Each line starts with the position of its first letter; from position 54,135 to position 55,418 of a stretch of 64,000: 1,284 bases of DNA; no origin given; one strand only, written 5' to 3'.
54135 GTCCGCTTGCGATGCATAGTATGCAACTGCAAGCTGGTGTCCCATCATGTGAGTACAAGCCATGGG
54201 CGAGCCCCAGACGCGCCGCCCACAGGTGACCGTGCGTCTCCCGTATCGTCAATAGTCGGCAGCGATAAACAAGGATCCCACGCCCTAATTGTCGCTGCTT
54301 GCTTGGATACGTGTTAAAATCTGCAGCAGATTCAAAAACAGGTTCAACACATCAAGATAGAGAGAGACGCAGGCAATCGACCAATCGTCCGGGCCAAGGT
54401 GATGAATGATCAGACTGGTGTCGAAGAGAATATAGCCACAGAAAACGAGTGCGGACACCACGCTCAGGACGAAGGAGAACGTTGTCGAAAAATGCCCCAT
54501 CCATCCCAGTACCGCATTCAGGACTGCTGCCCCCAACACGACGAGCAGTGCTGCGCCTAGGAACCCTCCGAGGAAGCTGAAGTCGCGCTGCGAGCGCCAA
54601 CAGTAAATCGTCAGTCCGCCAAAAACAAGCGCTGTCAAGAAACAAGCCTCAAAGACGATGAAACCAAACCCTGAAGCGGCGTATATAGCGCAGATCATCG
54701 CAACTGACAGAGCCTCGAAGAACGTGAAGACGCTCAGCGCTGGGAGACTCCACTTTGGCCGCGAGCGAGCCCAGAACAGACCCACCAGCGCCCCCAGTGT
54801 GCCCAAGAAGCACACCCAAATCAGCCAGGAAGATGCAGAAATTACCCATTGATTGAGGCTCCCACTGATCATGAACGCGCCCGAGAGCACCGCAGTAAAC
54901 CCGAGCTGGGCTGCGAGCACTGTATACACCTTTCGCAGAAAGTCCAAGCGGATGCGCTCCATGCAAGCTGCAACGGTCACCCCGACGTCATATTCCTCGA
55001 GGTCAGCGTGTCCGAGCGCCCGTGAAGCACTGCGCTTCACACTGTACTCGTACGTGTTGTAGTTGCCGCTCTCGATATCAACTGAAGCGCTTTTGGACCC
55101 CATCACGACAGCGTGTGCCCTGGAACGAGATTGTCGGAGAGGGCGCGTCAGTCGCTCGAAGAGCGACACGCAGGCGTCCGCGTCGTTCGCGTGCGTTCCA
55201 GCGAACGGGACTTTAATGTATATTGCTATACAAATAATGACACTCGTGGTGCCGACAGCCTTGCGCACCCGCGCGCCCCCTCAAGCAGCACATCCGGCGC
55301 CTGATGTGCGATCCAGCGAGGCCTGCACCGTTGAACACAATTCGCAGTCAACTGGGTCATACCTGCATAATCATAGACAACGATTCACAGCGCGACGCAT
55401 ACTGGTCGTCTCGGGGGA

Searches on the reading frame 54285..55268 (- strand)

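Call 73: search_protein_families(library=pfam, proteins=[window:54285-55268:-], max_evalue=0.001)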
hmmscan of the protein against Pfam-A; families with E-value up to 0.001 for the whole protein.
window:54285-55268:- (327 aa): 1 family
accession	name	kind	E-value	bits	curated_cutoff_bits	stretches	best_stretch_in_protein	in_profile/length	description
PF01027.25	Bax1-I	-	9.4e-46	156.6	34.1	1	109-318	2-207/207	Inhibitor of apoptosis-promoting Bax1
